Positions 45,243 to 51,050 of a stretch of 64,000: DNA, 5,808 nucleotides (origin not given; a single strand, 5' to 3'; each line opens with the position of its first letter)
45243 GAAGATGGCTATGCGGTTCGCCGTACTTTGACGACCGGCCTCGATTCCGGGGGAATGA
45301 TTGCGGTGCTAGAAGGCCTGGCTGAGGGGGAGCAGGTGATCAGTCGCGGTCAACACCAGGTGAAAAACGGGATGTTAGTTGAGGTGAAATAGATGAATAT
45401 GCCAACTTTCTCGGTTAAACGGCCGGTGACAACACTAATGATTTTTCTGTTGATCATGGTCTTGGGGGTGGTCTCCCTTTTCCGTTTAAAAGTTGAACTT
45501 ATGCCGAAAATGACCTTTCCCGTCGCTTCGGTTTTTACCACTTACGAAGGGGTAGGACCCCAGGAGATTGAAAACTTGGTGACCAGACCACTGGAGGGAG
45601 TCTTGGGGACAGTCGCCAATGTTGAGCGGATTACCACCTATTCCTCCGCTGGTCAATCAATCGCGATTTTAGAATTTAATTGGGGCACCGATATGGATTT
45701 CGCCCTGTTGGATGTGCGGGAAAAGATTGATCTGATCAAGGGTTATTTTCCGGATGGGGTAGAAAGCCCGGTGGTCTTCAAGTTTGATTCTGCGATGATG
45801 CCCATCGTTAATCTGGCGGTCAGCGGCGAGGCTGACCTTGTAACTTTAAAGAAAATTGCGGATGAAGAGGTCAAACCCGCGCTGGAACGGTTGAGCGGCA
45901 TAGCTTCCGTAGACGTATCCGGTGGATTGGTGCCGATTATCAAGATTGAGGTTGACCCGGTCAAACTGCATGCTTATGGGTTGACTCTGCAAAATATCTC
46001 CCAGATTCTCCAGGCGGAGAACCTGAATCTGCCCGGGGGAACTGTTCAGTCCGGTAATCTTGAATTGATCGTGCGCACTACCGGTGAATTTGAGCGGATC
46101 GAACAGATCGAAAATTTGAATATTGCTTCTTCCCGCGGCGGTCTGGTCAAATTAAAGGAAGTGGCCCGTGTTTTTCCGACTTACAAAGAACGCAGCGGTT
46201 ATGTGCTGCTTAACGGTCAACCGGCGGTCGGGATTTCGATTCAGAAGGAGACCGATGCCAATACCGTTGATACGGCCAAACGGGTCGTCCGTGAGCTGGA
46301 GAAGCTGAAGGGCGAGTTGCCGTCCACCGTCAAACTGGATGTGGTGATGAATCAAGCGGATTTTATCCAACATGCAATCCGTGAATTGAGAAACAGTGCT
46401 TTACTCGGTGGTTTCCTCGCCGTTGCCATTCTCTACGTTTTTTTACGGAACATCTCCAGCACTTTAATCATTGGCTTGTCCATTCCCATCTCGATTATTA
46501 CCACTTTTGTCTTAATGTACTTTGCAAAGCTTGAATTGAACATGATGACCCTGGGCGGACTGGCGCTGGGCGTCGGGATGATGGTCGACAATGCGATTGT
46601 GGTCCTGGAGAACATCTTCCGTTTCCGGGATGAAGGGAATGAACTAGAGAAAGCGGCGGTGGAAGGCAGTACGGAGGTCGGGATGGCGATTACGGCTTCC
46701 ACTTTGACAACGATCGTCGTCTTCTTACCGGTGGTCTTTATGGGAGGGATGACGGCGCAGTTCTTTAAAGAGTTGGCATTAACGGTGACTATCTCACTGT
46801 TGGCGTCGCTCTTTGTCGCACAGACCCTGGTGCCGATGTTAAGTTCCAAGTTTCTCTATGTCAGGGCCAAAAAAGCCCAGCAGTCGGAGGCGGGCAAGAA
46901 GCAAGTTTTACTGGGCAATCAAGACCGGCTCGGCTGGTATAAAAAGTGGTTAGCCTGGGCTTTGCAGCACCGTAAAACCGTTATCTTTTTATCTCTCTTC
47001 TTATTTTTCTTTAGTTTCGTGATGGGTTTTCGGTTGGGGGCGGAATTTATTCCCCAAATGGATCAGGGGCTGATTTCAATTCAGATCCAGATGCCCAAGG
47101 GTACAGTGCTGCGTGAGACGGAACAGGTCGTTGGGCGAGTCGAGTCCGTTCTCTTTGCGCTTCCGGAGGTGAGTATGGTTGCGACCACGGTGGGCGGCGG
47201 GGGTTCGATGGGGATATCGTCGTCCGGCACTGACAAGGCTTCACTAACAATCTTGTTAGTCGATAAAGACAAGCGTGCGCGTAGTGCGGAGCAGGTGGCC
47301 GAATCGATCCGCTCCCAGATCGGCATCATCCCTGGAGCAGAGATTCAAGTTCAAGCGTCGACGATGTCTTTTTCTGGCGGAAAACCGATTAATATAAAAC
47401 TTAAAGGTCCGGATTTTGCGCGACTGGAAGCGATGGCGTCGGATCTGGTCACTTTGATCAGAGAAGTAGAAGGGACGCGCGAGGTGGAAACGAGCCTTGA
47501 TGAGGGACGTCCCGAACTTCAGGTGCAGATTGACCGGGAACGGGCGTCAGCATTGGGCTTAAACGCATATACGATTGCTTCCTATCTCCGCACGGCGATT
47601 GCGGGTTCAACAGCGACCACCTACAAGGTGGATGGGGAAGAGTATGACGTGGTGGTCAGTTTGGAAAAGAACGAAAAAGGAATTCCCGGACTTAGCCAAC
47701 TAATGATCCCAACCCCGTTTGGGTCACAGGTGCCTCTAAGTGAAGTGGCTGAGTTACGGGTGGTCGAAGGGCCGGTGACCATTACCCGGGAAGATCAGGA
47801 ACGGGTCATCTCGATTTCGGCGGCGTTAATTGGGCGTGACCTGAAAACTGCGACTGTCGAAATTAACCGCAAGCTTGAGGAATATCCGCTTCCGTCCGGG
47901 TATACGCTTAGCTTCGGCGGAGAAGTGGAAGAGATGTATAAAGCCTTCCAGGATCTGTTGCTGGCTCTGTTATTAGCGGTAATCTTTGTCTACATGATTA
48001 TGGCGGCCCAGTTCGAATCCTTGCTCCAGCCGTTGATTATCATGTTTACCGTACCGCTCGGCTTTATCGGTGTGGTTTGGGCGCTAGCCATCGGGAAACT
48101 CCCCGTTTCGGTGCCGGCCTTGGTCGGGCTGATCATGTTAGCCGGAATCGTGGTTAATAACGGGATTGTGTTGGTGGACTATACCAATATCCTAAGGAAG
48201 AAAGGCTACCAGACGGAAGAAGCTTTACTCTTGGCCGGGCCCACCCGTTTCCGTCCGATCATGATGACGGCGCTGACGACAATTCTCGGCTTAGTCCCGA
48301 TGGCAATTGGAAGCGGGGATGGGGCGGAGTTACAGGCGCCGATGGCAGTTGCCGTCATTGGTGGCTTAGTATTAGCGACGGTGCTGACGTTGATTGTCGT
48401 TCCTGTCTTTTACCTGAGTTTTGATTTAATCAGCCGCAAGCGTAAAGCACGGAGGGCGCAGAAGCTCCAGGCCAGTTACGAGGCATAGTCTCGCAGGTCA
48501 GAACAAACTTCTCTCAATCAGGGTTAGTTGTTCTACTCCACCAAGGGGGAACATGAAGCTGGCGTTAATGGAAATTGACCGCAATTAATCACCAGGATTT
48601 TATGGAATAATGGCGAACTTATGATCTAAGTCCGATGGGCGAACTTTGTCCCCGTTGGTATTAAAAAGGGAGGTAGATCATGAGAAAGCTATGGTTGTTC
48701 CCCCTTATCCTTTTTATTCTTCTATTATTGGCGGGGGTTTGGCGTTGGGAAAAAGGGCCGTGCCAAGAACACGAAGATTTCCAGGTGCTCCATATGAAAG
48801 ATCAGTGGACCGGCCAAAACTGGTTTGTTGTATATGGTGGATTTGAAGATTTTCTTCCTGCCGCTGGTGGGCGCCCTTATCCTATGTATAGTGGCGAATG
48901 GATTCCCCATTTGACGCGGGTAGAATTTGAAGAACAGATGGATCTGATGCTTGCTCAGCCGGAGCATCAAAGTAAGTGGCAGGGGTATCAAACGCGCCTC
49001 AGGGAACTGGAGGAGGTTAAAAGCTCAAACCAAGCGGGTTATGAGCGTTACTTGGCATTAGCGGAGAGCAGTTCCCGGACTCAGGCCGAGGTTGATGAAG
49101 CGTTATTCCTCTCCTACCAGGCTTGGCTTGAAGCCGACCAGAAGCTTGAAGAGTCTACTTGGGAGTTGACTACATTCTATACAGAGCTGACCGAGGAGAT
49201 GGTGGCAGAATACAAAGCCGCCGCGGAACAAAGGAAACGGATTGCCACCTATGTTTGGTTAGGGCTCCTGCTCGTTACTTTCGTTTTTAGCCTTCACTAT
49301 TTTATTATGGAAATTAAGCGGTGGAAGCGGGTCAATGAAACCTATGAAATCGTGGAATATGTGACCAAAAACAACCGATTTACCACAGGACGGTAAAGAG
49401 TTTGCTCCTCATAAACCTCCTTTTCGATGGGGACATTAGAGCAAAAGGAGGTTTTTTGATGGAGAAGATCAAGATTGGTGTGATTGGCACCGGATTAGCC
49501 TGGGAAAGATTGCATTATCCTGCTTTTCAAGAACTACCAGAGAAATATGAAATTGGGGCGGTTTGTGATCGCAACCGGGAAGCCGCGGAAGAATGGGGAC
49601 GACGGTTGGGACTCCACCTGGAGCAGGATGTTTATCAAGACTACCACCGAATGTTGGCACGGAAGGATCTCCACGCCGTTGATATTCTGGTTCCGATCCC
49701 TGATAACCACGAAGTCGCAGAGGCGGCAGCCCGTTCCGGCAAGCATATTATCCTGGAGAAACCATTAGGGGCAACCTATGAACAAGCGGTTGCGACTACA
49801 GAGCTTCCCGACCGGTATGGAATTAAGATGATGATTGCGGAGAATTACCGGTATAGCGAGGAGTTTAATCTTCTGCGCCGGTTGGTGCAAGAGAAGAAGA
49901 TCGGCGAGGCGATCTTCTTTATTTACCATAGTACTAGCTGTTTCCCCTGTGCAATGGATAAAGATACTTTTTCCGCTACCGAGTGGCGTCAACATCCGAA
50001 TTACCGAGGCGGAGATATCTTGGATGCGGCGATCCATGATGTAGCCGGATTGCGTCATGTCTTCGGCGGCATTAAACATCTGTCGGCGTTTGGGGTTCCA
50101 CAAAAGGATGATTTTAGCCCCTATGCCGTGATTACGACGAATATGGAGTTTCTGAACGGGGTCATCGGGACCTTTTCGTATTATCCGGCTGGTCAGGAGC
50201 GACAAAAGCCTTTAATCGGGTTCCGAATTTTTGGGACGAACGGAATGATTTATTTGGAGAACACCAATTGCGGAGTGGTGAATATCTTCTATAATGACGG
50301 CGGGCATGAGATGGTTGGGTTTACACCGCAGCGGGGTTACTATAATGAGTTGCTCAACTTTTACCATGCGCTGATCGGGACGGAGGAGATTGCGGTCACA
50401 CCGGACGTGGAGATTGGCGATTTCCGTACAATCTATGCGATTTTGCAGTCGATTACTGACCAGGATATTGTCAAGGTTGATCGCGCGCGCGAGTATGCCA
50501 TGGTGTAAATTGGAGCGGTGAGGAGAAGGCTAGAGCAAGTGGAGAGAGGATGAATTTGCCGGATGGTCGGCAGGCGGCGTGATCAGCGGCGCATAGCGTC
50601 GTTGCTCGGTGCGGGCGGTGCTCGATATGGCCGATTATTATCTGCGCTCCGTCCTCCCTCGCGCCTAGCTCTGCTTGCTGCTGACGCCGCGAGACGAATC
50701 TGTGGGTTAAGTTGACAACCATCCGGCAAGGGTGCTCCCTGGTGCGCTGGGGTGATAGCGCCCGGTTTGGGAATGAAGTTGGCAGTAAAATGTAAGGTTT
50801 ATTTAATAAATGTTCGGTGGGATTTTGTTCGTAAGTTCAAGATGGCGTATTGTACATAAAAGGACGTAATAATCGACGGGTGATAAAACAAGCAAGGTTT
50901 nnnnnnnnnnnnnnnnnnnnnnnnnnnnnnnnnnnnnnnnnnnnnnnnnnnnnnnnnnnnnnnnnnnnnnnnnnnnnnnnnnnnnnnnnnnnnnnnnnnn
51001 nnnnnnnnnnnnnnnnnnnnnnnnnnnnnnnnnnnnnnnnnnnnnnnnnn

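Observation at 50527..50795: Recurrent ~240-270 nt intergenic element with conserved core, variable hairpins and a compensated closing helix (reference copy B)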

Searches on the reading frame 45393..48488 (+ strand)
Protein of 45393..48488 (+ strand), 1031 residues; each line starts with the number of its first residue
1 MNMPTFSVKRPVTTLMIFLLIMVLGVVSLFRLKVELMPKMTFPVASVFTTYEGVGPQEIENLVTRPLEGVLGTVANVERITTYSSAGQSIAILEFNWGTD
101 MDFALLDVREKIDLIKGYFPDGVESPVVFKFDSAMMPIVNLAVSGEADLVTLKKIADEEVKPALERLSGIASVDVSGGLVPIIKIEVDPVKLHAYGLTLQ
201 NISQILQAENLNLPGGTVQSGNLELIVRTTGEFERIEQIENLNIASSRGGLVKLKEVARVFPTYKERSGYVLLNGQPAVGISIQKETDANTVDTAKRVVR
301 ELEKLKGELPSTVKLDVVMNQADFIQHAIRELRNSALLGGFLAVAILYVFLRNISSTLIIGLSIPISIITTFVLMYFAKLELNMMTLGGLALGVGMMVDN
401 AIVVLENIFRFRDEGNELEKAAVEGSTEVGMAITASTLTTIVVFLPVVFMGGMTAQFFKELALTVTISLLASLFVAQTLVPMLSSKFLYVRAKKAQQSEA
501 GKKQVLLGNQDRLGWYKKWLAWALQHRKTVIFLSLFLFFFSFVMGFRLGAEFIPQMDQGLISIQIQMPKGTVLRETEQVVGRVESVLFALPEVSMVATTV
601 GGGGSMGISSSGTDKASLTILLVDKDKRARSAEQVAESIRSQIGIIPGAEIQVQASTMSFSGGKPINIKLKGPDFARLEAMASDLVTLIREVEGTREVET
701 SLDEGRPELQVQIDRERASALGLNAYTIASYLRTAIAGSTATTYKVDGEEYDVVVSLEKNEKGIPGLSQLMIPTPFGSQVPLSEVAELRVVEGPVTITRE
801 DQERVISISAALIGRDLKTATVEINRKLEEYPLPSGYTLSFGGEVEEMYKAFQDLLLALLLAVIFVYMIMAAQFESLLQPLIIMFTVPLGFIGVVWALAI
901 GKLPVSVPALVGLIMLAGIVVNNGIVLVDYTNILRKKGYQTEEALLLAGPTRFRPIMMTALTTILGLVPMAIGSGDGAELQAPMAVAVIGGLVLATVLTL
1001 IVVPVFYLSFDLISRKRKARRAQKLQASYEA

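Call 100: search_protein_families(library=pfam, proteins=[window:45393-48488:+], max_evalue=0.00001)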
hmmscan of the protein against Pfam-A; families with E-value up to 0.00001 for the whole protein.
window:45393-48488:+ (1031 aa): 3 families
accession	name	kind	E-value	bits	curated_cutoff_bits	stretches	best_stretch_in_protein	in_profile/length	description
PF00873.25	ACR_tran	-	1.6e-259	864.2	28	1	3-1010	1-1020/1021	AcrB/AcrD/AcrF family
PF03176.21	MMPL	-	1.1e-10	41.4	20.5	1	290-483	105-298/333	MMPL family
PF02355.23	SecD_SecF_C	-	6.4e-07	29.4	20.5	0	332-484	29-187/189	Protein export membrane protein SecD/SecF, C-terminal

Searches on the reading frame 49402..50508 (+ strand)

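Call 14: search_protein_families(library=pfam, proteins=[window:49402-50508:+])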
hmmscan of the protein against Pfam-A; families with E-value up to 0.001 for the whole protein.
window:49402-50508:+ (368 aa): 3 families
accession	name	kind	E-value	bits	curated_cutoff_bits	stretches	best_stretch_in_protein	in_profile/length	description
PF01408.29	GFO_IDH_MocA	-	3.5e-19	70.1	24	1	23-144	1-117/120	Oxidoreductase family, NAD-binding Rossmann fold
PF22725.1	GFO_IDH_MocA_C3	-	4e-12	46.7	27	1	156-283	2-123/124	GFO/IDH/MocA C-terminal domain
PF02894.22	GFO_IDH_MocA_C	-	2.2e-09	37.9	22.9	1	160-357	2-216/218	Oxidoreductase family, C-terminal alpha/beta domain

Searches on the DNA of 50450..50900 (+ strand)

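Call 9: search_rna_families(source=window, start=50450, end=50900, threshold=evalue, max_evalue=10)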
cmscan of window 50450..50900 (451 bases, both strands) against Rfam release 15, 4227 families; matches with E-value up to 10: 2.
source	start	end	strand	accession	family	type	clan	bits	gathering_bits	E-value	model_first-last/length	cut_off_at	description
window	50580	50615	+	RF01333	CRISPR-DR20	Gene; CRISPR;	-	26.3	42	0.0021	1-36/36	no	CRISPR RNA direct repeat element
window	50628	50686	+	RF01151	snoU82P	Gene; snRNA; snoRNA; CD-box;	-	11.2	42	2.4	1-55/55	no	Small nucleolar RNA U82P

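Call 52: build_rna_model(alignment_id=A2, structure=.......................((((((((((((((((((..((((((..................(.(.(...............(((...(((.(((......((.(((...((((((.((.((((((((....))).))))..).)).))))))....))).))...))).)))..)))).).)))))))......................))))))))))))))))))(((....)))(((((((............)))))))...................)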
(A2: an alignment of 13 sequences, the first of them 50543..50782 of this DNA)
Model R1 built from alignment A2 (13 sequences, 289 columns); structure: as given.
model positions 238; base pairs 67; branch points 2; effective number of sequences 1.28; information 0.59 bits per position. Calibrated on 0.2 Mb of random sequence (short: E-values are rough).
structure used (alignment columns):
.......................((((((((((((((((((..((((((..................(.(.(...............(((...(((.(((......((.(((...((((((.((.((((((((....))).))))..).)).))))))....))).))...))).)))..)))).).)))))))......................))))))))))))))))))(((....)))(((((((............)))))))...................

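Call 53: search_with_rna_model(model_id=R1, sources=[window, L003, L005, L006, L007, L009, L010, L011, L014, L015, L016, L018, L019, L020, L021, L023, L024, L017, L025, L026, L027, L028, L029, L030, L031], max_evalue=1, make_alignment=true)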
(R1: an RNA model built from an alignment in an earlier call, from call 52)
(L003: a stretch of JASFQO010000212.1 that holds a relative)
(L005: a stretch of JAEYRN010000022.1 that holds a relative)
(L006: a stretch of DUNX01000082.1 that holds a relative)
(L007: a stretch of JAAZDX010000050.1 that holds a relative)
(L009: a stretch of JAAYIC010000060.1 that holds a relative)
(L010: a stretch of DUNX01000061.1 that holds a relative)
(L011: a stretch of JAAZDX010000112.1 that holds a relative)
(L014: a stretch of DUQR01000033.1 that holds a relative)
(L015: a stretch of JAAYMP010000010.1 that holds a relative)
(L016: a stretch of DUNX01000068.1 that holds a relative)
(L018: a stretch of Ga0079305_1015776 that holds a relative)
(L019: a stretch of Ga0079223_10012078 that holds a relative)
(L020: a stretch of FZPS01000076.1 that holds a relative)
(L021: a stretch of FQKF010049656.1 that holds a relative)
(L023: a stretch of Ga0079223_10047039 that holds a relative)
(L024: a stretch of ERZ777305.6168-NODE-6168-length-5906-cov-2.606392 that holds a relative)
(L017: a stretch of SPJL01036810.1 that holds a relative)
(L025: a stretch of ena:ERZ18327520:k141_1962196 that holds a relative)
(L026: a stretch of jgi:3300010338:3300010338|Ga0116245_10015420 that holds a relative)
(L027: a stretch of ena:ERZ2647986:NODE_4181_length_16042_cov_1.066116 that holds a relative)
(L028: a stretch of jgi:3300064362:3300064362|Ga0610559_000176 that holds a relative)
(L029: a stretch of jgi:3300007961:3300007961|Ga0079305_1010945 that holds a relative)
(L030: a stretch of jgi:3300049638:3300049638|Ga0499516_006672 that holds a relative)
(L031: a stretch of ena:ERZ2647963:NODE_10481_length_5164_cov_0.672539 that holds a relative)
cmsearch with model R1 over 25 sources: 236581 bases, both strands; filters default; matches with E-value up to 1: 34.
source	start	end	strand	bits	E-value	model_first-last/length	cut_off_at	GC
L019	1737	1976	+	271.5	4.8e-66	1-238/238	no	0.64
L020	95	335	-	269.7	1.4e-65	1-238/238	no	0.63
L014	1924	2164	-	261.5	1.5e-63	1-238/238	no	0.63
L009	4359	4599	+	253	2e-61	1-238/238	no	0.67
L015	157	392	-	251.5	4.8e-61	1-238/238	no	0.61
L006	2530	2770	-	250.5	8.3e-61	1-238/238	no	0.67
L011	2223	2459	+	248.2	3.1e-60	1-238/238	no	0.58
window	50538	50776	+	243.4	4.9e-59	1-238/238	no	0.62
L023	928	1186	+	240.8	2.2e-58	1-238/238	no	0.66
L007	1813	2050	-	239.7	4.3e-58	1-238/238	no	0.62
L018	617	872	-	212.6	2.4e-51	1-238/238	no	0.68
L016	3598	3778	-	191.2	5e-46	58-238/238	5'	0.66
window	60058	60286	+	175.4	4.4e-42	1-238/238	no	0.57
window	5984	6210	-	171.6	3.9e-41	1-238/238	no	0.54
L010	1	141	-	149.7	1.1e-35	1-139/238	3'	0.59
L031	3484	3707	-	149.3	1.4e-35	1-238/238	no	0.64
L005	4837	5138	+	102.4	6.9e-24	1-238/238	no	0.48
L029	1691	1931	-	70.7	5.5e-16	1-238/238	no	0.69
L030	2482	2723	+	68.9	1.5e-15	1-238/238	no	0.67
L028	10036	10276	-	68.8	1.7e-15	1-238/238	no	0.68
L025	1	72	+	44.8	1.6e-09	167-238/238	5'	0.71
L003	124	189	-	42.1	7.6e-09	59-132/238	no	0.55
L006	2577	2752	+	22.5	0.00057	19-192/238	no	0.64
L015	240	371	+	21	0.0013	37-168/238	no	0.61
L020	142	317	+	20.3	0.0021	19-192/238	no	0.62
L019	1755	1930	-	20.2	0.0022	19-192/238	no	0.63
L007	1896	2037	+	17.6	0.0096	35-176/238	no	0.61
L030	2257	2460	+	15.3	0.036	39-151/238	no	0.66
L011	2241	2414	-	14.7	0.05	19-192/238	no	0.57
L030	2056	2206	+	13.5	0.1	1-238/238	no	0.6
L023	946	1139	-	12.9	0.14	19-192/238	no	0.65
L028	10315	10484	-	12.3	0.21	57-134/238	no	0.67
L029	1970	2139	-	12.3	0.21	57-134/238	no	0.67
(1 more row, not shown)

Alignment A3: 34 matches aligned to the model, 518 columns, each read 5' to 3' on its own strand. Consensus structure (alignment columns), stored with it:
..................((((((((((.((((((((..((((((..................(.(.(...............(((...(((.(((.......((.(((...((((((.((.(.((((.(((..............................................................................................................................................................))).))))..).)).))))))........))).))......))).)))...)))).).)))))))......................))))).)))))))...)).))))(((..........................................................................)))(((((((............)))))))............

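Call 83: search_with_rna_model(model_id=R1, sources=[L032, L033, L034], max_evalue=1)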
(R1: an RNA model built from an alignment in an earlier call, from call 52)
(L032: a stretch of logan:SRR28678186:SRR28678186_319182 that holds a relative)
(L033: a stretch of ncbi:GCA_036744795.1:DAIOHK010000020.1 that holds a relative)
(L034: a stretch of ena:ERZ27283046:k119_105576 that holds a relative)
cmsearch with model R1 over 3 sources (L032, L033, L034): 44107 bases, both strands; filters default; matches with E-value up to 1: 0.
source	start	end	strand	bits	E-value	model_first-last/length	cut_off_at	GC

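Call 94: search_dna_similar(query=window:50527-50795:+, collection=plasmids, mode=distant, max_rows=5)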
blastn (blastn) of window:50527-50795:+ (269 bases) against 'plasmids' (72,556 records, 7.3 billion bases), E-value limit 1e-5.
No match.

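Call 95: search_dna_similar(query=window:50527-50795:+, collection=phages, mode=distant, max_rows=5)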
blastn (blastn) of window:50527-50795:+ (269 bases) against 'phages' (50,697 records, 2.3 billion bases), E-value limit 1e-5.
No match.
